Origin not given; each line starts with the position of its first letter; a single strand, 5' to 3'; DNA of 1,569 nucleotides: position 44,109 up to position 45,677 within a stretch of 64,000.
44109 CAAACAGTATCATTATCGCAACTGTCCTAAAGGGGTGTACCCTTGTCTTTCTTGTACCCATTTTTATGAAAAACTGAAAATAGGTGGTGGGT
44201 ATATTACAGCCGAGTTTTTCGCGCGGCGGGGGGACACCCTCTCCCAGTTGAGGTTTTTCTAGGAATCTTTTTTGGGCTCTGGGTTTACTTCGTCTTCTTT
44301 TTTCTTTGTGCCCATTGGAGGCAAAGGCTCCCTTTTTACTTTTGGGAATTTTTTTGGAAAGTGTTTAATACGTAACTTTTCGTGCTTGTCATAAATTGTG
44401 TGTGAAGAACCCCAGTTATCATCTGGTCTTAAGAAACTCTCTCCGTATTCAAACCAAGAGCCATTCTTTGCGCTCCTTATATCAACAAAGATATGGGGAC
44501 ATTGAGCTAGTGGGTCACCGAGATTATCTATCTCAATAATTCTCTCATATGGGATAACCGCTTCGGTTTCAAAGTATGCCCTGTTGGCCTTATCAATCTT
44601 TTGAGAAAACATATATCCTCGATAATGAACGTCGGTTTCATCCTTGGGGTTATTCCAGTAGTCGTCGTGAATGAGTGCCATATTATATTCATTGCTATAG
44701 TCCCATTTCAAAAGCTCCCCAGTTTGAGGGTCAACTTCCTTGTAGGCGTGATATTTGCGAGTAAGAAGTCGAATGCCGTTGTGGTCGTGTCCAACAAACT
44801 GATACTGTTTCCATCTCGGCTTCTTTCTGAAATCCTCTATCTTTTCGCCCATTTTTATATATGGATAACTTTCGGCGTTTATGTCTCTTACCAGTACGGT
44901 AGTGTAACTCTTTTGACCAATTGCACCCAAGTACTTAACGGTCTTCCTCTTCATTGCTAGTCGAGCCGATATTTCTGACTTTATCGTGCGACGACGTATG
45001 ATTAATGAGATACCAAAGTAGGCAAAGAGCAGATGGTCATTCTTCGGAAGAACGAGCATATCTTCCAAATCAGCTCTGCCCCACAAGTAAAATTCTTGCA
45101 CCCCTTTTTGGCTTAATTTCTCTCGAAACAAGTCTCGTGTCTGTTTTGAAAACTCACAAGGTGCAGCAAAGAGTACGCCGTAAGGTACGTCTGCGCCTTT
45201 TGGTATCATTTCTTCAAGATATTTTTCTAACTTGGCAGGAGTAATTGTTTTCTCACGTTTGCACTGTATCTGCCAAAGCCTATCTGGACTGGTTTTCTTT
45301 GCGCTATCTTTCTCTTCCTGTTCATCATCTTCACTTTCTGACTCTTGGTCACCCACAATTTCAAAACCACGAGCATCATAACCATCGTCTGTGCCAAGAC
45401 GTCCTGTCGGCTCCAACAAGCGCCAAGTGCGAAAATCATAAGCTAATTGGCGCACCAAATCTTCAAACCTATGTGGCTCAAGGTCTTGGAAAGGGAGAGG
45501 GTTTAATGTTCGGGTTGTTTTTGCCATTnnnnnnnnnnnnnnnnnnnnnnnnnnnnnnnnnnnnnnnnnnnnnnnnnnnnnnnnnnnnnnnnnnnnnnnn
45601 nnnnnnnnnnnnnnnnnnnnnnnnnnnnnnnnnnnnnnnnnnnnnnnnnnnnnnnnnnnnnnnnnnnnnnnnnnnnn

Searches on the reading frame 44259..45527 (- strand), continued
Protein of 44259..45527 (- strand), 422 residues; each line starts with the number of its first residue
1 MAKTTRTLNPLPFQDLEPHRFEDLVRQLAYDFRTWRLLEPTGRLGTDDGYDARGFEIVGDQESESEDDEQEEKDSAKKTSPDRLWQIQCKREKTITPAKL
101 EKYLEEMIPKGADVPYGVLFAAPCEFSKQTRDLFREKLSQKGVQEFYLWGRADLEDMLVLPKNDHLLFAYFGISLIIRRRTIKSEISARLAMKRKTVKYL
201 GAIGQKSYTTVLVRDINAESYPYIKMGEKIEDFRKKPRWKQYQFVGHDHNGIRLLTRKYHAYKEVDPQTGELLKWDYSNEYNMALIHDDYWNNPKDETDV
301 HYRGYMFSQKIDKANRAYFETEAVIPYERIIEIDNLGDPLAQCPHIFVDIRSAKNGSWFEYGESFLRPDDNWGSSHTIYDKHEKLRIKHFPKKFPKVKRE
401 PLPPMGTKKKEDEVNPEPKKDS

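Call 59: search_protein_families(library=pfam, alignment_id=A5, max_evalue=0.00001)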
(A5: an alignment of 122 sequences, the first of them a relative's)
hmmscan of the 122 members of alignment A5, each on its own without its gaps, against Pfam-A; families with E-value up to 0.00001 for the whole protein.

A. member 1, L001:6349-7503:- (385 aa): 0 families

B. families by the number of members that match (of 122 scanned): 111 families (the first 25 are shown)
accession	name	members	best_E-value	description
PF01381.28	HTH_3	5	2e-16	Helix-turn-helix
PF13560.12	HTH_31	5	1.1e-10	Helix-turn-helix domain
PF07690.21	MFS_1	2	2.6e-46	Major Facilitator Superfamily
PF00589.27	Phage_integrase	2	2.6e-34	Phage integrase family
PF04471.18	Mrr_cat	2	2.7e-25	Restriction endonuclease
PF18120.7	DUF5597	2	2.2e-24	Domain of unknown function (DUF5597)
PF13274.11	SocA_Panacea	2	7.5e-19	Antitoxin SocA-like, Panacea domain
PF12844.13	HTH_19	2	3.6e-11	Helix-turn-helix domain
PF01301.25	Glyco_hydro_35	2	3.2e-09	Glycosyl hydrolases family 35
PF02449.21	Glyco_hydro_42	2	2e-07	Beta-galactosidase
PF02826.25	2-Hacid_dh_C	2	1.8e-06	D-isomer specific 2-hydroxyacid dehydrogenase, NAD binding domain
PF10712.14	NAD-GH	1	8e-180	NAD-specific glutamate dehydrogenase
PF05221.23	AdoHcyase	1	2e-150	S-adenosyl-L-homocysteine hydrolase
PF20208.3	ARPP-1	1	1.6e-102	ARG and Rhodanese-Phosphatase-superfamily-associated Protein domain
PF01653.23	DNA_ligase_aden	1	1.8e-94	NAD-dependent DNA ligase adenylation domain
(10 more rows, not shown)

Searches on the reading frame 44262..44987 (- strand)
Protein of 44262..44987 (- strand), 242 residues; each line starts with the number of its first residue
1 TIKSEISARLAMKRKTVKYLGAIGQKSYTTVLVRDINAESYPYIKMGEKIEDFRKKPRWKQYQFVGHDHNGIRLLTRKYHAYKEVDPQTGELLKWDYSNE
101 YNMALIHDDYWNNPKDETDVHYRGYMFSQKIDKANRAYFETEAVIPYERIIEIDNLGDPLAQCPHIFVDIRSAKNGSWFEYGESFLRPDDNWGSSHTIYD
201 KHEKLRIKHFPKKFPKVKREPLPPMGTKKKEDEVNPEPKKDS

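Call 53: predict_structure(alignment_id=A3)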
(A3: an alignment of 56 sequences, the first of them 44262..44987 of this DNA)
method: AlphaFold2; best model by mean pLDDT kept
length: 242 residues; sequences in the alignment: 56
mean_pLDDT: 91.5   pTM: 0.84
mean pLDDT of the five models: 91.5, 91.3, 90.9, 90.8, 90.4
residues with pLDDT >= 90: 184; 70-90: 40; 50-70: 18; < 50: 0
segments of 3 or more residues with pLDDT < 50: none
pLDDT, mean of each block of 10 residues (from residue 1): 92 97 96 93 65 88 97 98 97 98 93 83 96 97 98 96 97 93 96 93 98 95 80 64 63
secondary structure, 60 per line:
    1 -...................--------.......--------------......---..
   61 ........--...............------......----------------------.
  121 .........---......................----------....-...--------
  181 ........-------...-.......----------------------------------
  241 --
elements in order: H2-20 E29-35 H50-55 E59-68 E71-85 E92-97 H120-129 E136-146 E150-154 E165-168 E181-188 E196-198 H200-205

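Call 81: search_protein_representatives(protein=window:44262-44987:-)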
Query: 242 residues. Proteins with E-value up to 0.001 (for the whole library): 239; up to 1e-10: 100; up to 1e-30: 3. The best 150 are listed.
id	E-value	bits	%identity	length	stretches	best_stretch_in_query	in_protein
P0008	2.4e-100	351.5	66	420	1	2-239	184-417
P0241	4.6e-37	144.2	50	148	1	91-232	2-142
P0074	3.1e-32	128.4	38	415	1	5-220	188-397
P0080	5.4e-30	121.0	39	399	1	2-220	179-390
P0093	2.2e-29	119.0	39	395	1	7-223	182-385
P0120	1.1e-27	113.4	40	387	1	3-221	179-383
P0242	1.5e-27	113.0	37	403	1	2-218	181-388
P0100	7.0e-25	104.3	41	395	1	5-220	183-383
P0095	8.7e-25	104.0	36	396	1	3-219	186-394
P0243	1.3e-23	100.1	35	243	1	2-227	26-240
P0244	6.2e-22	94.6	35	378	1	2-214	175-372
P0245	1.2e-21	93.7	45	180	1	53-223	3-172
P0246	3.1e-21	92.3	32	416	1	3-236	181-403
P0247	8.0e-21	91.0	35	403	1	3-220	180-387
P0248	1.7e-20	89.9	36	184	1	30-216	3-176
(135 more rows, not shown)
